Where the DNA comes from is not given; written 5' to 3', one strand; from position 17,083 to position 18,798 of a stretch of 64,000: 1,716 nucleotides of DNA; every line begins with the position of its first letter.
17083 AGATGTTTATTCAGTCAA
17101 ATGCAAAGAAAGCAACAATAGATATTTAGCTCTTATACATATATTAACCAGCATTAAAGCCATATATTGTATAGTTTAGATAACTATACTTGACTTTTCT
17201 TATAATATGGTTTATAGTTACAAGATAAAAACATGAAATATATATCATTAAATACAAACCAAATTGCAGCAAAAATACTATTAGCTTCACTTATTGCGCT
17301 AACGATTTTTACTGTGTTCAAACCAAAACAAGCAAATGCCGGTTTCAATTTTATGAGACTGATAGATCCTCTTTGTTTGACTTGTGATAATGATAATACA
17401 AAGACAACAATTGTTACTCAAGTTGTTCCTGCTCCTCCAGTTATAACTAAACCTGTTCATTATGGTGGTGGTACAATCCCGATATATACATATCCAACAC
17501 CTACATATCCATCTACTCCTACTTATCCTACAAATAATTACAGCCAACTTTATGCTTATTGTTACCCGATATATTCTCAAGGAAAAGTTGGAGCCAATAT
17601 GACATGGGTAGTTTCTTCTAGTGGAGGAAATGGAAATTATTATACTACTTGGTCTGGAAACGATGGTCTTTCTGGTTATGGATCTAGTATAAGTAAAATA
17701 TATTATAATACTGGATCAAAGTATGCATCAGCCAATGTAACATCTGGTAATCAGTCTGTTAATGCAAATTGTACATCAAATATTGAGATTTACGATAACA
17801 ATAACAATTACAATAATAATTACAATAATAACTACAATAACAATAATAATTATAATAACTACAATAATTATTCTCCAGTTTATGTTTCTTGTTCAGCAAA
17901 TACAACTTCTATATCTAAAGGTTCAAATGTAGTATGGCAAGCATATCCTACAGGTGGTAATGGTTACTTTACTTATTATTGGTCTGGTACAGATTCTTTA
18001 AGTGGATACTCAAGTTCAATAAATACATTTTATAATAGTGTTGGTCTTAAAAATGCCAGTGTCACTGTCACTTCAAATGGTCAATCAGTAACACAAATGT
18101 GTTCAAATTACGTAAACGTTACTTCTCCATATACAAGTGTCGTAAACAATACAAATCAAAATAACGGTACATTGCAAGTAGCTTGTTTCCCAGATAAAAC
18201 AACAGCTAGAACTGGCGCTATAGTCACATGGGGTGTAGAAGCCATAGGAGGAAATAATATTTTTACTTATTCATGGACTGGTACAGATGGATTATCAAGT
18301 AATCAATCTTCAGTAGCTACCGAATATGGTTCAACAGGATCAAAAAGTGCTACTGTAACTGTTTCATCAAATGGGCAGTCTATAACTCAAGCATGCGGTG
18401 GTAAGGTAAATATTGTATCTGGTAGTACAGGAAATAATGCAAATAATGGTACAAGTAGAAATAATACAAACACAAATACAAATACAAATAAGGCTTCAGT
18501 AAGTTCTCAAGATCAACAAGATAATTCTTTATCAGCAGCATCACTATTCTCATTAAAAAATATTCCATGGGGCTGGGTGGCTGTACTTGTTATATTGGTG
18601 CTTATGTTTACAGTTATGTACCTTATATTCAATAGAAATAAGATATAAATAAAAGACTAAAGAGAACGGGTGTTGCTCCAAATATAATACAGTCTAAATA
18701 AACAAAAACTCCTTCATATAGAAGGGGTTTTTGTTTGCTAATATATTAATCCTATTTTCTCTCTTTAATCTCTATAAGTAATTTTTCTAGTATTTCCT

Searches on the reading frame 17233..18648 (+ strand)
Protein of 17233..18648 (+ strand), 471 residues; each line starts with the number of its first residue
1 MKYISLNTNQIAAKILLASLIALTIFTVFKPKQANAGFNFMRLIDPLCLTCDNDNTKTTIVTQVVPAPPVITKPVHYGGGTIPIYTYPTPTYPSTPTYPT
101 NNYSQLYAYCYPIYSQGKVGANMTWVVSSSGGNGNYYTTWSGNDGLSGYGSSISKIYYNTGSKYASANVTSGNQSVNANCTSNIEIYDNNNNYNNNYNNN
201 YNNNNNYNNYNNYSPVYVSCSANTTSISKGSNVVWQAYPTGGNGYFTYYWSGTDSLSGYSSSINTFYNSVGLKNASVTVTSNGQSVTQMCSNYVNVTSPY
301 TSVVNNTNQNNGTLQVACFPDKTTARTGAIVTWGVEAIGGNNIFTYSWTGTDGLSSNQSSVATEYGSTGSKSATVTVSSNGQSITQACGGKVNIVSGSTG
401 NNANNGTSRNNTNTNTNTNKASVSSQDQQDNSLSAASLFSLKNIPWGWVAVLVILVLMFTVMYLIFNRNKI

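Call 53: search_protein_families(library=pfam, proteins=[window:17233-18648:+], max_evalue=0.01)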
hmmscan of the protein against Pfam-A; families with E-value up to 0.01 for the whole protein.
window:17233-18648:+ (471 aa): 3 families
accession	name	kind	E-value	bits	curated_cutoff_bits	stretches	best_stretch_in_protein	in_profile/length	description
PF09451.16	ATG27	-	6.4e-05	23.4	27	1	293-467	55-213/261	Autophagy-related protein 27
PF18911.6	PKD_4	-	0.00094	19.6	27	1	339-382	30-73/85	PKD domain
PF06024.17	Orf78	-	0.0036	18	29.4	1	407-469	27-89/101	Orf78 (ac78)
